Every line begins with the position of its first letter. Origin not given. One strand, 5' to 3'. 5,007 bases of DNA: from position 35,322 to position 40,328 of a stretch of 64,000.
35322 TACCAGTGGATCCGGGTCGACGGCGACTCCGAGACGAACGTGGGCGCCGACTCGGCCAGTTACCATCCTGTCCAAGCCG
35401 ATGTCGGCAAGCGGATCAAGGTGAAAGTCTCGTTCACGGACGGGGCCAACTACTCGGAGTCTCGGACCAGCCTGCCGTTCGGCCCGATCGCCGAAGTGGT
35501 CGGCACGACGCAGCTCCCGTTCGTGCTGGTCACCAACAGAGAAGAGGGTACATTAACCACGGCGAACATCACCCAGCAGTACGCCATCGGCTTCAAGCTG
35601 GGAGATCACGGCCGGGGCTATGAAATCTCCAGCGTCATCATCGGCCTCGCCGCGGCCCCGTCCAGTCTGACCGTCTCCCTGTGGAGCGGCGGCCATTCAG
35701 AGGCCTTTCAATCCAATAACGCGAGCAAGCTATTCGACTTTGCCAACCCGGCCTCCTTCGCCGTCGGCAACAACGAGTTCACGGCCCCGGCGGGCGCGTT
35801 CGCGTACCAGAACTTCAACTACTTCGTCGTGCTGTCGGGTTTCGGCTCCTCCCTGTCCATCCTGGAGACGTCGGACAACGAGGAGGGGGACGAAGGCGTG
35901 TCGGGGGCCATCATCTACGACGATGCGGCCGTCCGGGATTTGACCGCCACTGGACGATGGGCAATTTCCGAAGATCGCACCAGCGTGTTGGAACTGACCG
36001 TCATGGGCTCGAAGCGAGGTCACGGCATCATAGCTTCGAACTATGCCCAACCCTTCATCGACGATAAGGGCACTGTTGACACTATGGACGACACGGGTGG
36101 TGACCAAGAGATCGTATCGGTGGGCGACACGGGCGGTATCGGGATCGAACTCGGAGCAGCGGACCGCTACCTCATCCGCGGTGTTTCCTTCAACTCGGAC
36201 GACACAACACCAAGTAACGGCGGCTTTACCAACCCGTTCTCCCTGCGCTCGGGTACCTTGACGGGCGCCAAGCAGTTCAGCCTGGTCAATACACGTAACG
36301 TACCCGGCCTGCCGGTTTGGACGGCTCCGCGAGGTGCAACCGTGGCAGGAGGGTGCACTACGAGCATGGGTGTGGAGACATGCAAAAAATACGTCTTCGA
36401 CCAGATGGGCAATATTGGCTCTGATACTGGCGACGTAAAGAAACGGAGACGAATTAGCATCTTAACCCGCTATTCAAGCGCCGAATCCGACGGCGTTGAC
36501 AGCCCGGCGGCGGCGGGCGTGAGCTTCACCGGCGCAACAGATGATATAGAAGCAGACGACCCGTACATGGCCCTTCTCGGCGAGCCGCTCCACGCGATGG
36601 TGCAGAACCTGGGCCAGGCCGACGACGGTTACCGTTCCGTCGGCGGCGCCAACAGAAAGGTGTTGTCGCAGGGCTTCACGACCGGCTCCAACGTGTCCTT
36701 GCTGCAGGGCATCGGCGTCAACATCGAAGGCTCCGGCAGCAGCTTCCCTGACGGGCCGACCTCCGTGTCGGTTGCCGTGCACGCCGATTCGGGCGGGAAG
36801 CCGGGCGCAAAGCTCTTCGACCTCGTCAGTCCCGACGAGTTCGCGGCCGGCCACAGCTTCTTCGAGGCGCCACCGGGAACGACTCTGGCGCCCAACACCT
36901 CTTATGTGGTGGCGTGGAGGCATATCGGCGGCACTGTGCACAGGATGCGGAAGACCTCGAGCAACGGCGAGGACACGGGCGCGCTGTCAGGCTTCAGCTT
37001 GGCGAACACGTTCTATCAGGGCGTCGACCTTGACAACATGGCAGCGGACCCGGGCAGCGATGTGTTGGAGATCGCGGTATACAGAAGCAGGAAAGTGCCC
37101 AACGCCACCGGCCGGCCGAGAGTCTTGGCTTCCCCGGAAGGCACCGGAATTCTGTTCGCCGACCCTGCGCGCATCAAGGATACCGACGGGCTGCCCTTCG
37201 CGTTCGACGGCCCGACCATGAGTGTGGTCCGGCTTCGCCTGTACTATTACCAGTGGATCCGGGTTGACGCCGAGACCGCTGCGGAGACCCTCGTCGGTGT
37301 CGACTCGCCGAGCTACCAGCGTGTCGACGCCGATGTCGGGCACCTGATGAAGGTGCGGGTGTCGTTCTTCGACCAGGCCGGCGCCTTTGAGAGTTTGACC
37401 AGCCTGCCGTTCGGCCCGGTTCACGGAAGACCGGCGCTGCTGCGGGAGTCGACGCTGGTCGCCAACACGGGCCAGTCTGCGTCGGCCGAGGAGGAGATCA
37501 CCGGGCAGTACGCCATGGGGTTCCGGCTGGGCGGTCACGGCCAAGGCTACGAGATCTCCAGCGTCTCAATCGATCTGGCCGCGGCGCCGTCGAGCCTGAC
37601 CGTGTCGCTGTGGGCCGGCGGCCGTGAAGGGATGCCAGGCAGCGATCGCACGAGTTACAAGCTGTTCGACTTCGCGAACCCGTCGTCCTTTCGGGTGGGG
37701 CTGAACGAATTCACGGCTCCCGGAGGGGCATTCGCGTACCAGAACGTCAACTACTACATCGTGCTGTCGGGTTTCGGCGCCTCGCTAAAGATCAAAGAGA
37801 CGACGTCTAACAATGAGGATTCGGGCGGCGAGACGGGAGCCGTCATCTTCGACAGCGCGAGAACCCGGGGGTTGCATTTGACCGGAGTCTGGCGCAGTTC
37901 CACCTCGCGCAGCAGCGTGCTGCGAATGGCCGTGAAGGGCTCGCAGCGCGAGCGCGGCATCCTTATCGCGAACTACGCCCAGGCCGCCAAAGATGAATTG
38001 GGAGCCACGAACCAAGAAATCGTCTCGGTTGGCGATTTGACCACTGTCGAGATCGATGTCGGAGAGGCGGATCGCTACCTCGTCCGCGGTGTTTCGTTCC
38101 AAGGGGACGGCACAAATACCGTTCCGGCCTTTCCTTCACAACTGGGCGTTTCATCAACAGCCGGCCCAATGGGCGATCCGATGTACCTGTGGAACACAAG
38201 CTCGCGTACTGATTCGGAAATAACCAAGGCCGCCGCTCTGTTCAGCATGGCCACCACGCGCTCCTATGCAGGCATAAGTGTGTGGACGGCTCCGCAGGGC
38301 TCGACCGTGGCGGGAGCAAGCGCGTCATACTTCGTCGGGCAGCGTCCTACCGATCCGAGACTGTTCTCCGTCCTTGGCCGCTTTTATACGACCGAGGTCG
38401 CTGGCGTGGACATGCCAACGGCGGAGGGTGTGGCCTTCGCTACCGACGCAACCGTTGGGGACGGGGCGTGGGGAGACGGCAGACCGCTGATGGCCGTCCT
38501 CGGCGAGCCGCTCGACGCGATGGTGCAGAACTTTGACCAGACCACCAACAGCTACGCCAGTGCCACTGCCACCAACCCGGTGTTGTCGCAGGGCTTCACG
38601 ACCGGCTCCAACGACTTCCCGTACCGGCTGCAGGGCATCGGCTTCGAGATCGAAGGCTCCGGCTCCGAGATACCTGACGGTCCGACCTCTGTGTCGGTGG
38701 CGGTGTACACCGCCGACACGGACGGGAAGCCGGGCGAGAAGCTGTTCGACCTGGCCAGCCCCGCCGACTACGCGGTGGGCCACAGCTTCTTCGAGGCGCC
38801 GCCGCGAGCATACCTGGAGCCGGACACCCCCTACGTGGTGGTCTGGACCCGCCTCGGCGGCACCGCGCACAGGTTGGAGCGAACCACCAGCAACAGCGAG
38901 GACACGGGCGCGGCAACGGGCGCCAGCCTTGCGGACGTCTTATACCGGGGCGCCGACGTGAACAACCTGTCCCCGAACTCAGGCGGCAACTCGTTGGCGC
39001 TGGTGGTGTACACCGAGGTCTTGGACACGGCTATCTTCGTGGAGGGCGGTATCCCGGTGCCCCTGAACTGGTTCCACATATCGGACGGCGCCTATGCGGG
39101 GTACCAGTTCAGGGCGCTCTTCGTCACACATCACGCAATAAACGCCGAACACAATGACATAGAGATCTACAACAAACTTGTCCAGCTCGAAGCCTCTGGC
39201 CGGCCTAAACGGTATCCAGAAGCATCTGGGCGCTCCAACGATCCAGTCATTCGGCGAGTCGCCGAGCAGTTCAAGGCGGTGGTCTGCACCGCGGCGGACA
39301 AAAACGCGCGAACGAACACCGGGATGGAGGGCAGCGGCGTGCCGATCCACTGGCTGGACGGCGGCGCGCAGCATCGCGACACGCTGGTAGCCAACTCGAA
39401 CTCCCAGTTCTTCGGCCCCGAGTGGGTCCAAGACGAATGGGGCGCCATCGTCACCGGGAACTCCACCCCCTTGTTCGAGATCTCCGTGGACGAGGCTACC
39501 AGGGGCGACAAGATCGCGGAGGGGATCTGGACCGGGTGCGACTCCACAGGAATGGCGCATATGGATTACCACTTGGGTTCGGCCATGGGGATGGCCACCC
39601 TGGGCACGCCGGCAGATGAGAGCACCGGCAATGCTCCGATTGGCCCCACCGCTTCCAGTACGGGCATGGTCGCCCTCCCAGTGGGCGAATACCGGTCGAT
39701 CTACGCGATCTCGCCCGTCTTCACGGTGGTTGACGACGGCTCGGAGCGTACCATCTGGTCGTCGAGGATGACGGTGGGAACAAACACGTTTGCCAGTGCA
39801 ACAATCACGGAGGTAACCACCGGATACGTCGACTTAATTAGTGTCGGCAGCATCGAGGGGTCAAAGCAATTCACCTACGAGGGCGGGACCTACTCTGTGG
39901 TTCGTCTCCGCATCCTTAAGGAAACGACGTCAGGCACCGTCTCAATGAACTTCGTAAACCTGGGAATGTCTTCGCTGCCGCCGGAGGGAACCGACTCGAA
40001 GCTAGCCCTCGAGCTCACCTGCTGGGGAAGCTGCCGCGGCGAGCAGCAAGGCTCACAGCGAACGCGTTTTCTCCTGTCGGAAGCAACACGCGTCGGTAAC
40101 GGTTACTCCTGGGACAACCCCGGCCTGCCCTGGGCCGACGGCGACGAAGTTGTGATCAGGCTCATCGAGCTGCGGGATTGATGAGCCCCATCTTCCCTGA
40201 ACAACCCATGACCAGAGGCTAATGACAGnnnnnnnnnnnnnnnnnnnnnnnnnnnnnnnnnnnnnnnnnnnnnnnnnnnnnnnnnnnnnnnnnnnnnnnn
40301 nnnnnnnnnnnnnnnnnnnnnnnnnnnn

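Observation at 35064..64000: Super-locus of five consecutive giant secreted proteins built from one shared, shuffled module set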

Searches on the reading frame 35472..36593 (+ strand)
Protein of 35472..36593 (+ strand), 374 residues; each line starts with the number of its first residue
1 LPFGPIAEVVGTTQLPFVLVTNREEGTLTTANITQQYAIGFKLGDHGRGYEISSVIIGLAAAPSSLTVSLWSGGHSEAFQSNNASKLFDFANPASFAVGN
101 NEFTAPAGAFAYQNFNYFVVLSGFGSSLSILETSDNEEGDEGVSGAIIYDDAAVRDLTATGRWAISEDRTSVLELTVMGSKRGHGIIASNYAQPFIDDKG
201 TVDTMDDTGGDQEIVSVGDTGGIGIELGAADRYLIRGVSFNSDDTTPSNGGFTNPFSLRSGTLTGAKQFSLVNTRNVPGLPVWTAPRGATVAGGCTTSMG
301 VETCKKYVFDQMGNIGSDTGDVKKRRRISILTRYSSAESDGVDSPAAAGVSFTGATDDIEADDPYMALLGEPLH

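Call 24: search_protein_families(library=pfam, proteins=[window:35472-36593:+], max_evalue=1)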
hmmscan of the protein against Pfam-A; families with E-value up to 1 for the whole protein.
window:35472-36593:+ (374 aa): 0 families

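Call 25: search_protein_families(library=ncbifam, proteins=[window:35472-36593:+], max_evalue=1)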
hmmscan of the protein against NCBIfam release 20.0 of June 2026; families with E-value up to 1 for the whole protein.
window:35472-36593:+ (374 aa): 1 family
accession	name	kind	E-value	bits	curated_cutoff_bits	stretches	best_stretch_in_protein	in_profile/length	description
NF041539.1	choice_anch_R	domain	6.5e-11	42.4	30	1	26-165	9-143/155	choice-of-anchor R domain-containing protein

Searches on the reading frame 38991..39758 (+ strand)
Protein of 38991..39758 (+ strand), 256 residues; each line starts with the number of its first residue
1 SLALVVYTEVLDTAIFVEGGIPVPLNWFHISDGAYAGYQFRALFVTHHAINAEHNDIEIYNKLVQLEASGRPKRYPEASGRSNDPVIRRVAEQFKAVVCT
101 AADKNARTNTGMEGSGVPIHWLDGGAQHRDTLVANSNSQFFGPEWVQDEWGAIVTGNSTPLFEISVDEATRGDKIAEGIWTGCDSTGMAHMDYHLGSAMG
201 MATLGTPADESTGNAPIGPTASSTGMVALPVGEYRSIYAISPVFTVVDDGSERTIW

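Call 24: search_protein_families(library=pfam, proteins=[window:38991-39758:+], max_evalue=1)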
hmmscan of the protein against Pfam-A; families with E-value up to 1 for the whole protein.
window:38991-39758:+ (256 aa): 0 families

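Call 25: search_protein_families(library=ncbifam, proteins=[window:38991-39758:+], max_evalue=1)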
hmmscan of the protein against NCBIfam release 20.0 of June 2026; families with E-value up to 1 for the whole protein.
window:38991-39758:+ (256 aa): 0 families

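Call 67: search_solved_structures(query=A4, max_evalue=10, show_alignments=2)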
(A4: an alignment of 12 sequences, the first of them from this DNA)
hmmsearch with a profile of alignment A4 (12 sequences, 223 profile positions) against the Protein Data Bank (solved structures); distinct sequences matched with E-value up to 10: 3.
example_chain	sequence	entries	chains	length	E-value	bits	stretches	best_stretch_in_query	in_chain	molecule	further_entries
3tqd_A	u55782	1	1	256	0.14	15.1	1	55-96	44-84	3-deoxy-manno-octulosonate cytidylyltransferase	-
5cwp_A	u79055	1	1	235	0.65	13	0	36-98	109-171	Designed helical repeat protein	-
2fn9_A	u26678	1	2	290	0.97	12.4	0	84-130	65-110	ribose ABC transporter, periplasmic ribose-binding protein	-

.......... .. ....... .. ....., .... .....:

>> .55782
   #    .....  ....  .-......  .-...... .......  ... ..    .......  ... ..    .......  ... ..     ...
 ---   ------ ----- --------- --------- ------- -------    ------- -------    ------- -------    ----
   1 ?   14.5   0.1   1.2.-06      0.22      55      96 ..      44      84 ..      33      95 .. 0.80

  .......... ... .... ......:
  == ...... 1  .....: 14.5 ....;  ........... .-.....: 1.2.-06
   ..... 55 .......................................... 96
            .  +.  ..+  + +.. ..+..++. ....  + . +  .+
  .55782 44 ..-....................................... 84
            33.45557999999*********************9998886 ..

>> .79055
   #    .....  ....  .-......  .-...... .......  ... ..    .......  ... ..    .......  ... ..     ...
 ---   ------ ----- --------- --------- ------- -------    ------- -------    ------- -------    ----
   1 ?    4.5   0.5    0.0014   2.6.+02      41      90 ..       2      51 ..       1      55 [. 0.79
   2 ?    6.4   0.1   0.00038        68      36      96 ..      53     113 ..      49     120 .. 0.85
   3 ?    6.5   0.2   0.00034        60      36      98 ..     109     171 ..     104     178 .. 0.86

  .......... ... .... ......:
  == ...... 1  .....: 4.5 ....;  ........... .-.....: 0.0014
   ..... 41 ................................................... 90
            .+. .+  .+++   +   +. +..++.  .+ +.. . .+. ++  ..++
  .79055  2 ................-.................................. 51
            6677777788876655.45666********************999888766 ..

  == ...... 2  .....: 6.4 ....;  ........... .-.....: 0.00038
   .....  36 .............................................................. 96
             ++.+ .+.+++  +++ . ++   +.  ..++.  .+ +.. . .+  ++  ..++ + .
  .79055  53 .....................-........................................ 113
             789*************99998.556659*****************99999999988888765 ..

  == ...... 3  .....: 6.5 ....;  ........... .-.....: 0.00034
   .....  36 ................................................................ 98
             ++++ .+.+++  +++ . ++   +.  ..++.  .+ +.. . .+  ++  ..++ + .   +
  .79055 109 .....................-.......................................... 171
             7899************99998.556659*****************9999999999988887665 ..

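Call 68: search_protein_families(library=pfam, alignment_id=A4, max_evalue=1)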
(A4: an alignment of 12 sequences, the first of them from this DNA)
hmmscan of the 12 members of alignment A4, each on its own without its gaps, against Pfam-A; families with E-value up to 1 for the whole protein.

A. member 1, seq(241 aa): 0 families

B. families by the number of members that match (of 12 scanned): 3 families
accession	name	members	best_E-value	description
PF05736.17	OprF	1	0.035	OprF membrane domain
PF16655.11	PhoD_N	1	0.058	PhoD-like phosphatase, N-terminal domain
PF23840.1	Phage_tail_terminator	1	0.2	Phage tail terminator protein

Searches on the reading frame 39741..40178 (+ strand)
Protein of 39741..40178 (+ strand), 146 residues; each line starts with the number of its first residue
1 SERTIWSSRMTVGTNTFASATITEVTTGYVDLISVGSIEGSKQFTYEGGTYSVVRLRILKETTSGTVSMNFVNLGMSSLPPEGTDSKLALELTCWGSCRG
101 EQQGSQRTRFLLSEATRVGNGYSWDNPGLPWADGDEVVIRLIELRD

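Call 24: search_protein_families(library=pfam, proteins=[window:39741-40178:+], max_evalue=1)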
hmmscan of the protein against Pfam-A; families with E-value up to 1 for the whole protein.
window:39741-40178:+ (146 aa): 1 family
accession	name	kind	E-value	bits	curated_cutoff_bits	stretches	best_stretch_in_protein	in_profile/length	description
PF12411.13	Choline_sulf_C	-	0.2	11.9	27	1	105-125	6-26/53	Choline sulfatase enzyme C terminal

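Call 25: search_protein_families(library=ncbifam, proteins=[window:39741-40178:+], max_evalue=1)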
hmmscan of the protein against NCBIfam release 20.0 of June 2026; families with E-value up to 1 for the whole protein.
window:39741-40178:+ (146 aa): 0 families
